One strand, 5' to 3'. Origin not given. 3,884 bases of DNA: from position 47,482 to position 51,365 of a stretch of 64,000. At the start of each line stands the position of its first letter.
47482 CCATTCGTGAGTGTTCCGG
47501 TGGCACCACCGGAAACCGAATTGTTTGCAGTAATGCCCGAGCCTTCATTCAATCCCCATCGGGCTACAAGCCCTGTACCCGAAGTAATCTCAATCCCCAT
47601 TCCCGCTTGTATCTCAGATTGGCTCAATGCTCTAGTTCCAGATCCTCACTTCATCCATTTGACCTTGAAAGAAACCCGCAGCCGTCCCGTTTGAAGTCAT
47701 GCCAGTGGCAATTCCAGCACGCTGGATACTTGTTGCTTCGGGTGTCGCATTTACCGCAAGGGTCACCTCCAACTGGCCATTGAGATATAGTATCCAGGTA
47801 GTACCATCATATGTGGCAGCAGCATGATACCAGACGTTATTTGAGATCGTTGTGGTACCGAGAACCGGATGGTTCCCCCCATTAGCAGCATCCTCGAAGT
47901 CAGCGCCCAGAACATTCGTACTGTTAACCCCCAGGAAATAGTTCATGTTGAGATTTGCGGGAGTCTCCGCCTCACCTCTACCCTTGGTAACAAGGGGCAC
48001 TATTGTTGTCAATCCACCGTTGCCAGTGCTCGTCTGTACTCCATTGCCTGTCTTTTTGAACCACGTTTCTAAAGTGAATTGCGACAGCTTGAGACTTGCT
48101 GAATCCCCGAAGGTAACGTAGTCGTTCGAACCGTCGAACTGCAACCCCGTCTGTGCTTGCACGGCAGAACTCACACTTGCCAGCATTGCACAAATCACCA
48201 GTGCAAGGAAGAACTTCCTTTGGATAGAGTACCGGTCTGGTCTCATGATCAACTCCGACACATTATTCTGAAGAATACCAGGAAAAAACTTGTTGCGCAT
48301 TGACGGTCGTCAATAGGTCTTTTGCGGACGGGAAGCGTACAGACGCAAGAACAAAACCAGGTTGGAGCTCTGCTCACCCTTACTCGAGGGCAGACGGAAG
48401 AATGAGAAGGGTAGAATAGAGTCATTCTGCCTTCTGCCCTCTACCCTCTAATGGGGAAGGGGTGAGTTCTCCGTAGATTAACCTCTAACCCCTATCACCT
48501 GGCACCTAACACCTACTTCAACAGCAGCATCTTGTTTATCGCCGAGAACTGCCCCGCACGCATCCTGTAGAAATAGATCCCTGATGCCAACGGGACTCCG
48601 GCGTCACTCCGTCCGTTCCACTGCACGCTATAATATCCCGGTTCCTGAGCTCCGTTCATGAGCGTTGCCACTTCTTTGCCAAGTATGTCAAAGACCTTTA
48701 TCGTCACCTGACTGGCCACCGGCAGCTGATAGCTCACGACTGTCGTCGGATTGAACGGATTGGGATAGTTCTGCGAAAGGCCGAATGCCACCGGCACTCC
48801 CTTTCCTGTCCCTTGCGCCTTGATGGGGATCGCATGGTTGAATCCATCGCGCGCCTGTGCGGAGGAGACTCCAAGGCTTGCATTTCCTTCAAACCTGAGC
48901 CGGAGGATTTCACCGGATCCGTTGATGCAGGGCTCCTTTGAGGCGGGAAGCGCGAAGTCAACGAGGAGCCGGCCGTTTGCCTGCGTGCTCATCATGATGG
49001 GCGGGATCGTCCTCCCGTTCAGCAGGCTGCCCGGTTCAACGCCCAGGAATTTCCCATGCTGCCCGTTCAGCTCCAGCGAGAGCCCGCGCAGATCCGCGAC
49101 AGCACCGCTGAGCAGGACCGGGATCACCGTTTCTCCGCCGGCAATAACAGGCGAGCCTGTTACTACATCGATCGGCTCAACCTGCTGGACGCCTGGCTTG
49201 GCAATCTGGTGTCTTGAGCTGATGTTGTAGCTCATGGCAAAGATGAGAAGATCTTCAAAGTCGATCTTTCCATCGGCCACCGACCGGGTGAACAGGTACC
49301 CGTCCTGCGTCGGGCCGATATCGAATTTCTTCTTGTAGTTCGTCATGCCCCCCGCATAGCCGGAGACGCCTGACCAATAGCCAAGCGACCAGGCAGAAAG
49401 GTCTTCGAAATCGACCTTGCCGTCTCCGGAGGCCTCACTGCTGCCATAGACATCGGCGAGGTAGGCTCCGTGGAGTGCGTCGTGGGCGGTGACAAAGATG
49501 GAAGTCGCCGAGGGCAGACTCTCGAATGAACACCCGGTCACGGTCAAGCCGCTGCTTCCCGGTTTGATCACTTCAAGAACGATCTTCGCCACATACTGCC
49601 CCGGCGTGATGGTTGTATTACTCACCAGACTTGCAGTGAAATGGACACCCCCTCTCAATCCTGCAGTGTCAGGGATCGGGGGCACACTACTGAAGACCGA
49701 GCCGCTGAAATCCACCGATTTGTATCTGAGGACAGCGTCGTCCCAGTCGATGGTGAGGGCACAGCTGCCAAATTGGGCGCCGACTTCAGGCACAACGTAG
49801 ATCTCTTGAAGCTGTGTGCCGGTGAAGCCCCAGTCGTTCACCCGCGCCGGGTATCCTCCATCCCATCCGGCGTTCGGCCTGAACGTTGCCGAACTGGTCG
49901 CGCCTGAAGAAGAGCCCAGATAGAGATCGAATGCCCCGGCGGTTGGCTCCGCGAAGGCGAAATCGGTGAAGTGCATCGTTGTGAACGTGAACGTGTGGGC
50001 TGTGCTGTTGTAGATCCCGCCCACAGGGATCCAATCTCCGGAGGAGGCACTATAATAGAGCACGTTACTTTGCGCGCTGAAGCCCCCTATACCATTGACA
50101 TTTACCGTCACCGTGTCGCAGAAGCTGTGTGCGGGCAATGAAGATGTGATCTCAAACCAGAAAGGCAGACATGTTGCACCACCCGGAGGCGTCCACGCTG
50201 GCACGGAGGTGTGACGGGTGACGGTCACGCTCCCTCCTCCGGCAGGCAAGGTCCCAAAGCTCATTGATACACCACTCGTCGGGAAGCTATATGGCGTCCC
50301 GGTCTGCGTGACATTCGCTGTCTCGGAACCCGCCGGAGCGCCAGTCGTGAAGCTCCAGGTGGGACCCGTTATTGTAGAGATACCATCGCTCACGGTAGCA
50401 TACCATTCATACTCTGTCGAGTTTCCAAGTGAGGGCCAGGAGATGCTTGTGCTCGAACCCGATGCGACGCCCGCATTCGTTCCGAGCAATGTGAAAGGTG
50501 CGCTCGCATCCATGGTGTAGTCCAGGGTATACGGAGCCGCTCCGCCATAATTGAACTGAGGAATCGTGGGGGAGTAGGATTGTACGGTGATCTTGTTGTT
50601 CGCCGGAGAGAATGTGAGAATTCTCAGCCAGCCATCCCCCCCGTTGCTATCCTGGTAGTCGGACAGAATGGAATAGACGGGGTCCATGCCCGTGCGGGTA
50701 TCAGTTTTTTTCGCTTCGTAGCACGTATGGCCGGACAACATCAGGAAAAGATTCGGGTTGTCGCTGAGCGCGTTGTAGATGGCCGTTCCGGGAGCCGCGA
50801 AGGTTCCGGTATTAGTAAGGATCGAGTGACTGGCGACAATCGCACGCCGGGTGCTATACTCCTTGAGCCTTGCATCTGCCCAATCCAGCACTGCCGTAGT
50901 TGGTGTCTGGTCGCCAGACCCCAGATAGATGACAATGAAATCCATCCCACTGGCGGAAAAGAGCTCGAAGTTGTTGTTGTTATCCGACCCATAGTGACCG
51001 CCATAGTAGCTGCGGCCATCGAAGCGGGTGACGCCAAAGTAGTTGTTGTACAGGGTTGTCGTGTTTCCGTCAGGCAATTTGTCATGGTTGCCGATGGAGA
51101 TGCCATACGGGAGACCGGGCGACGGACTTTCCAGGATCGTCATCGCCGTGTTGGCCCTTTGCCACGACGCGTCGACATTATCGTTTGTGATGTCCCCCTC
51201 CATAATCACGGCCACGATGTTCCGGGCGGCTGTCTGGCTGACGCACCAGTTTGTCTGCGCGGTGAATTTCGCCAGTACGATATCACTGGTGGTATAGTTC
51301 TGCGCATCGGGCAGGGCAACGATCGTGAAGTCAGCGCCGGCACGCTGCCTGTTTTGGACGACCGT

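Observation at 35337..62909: About 28-kb array of giant T9SS surface proteins sharing a cohesin-like, dockerin-like, CTD module; plus a stand-alone dockerin protein and stand-alone cohesin proteins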

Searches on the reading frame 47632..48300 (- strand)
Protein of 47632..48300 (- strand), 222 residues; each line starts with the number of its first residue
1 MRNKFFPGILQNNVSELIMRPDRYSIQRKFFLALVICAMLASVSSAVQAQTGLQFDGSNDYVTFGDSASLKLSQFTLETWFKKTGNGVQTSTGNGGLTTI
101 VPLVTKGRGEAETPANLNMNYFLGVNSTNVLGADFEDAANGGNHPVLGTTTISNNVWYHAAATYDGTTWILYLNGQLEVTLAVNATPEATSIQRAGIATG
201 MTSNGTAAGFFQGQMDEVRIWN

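Call 7: search_protein_families(library=pfam, proteins=[window:47632-48300:-], max_evalue=0.1)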
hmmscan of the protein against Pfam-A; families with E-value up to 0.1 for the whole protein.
window:47632-48300:- (222 aa): 1 family
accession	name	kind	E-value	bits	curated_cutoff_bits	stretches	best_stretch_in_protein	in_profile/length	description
PF13385.13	Laminin_G_3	-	2.7e-18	67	27.6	1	56-222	1-142/151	Concanavalin A-like lectin/glucanases superfamily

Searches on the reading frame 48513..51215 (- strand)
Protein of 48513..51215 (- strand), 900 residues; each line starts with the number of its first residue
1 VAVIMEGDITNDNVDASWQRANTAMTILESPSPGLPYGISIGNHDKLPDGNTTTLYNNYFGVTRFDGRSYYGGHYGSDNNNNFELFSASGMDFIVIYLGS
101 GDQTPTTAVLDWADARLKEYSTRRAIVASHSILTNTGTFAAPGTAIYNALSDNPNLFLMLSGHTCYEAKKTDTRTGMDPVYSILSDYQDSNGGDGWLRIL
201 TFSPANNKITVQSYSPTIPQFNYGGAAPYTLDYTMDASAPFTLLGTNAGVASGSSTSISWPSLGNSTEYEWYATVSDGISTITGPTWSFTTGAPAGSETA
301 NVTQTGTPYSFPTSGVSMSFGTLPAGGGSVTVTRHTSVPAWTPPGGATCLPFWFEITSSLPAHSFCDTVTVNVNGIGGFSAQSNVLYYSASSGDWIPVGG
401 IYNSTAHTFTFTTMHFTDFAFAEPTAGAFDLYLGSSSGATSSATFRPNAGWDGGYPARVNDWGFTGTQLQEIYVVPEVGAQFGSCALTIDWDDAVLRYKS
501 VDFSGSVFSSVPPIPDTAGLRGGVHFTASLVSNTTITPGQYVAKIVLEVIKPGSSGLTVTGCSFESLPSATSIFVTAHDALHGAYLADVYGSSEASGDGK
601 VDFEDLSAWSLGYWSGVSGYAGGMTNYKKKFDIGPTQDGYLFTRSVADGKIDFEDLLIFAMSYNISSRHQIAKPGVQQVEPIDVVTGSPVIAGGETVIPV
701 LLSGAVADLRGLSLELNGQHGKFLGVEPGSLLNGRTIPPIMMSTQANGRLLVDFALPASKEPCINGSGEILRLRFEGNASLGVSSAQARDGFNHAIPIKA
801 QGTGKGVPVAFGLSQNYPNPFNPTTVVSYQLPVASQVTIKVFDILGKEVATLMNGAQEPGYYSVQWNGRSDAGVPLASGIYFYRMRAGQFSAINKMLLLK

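Call 7: search_protein_families(library=pfam, proteins=[window:48513-51215:-], max_evalue=0.1)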
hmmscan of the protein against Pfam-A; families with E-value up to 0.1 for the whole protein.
window:48513-51215:- (900 aa): 3 families
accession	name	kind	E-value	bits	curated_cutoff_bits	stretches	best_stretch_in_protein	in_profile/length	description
PF13860.13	FlgD_ig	-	4.7e-11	42.9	27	1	833-887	21-75/79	FlgD Ig-like domain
PF18962.6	Por_Secre_tail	-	3.2e-05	24.6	27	1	817-896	2-73/75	Secretion system C-terminal sorting domain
PF13585.12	CHU_C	-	0.00061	20.3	27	1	834-887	26-72/86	CHU_C Type IX secretion signal domain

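Call 42: search_protein_families(library=ncbifam, proteins=[window:48513-51215:-], max_evalue=0.01)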
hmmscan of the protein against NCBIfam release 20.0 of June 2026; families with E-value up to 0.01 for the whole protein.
window:48513-51215:- (900 aa): 7 families
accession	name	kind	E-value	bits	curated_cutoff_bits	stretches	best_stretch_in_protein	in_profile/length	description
TIGR04183.1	Por_Secre_tail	domain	8.5e-09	35.3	23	1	817-896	2-69/72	T9SS type A sorting domain-containing protein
NF033707.1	T9SS_sortase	equivalog_domain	4.7e-07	27.8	420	1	815-886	1000-1076/1095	type IX secretion system sortase PorU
NF009276.0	PRK12633.1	equivalog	1.6e-06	28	383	1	811-887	105-181/234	flagellar basal body rod modification protein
NF005176.1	PRK06655.1-1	equivalog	3.1e-05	24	230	1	833-887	95-149/197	flagellar hook assembly protein FlgD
NF052323.1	T9SSA_dep_M6i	equivalog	6.1e-05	21.2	600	1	816-888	960-1027/1043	T9SS-dependent M6-like inactivated metalloprotease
NF038113.1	T9SSA_dep_M36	equivalog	0.001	17.3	885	1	815-897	794-867/869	T9SS-dependent M36 family metallopeptidase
NF041520.1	flexitail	domain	0.0014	19.4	40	1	594-664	37-104/107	flexitail domain-containing putative surface protein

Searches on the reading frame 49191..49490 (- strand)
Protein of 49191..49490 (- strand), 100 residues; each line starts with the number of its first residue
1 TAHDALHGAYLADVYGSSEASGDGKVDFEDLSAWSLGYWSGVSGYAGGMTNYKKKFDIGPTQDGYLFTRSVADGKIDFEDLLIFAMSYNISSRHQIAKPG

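Call 60: search_protein_families(library=ncbifam, proteins=[window:49191-49490:-], max_evalue=1)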
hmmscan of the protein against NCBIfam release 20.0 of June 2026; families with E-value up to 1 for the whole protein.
seq(100 aa): 2 families
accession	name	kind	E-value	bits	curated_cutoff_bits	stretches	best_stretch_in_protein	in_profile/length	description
NF041520.1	flexitail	domain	5e-05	24.1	40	1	19-89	37-104/107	flexitail domain-containing putative surface protein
NF041540.1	dockerin_GC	domain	0.00024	21.5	29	1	9-34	34-59/67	GC-type dockerin domain-anchored protein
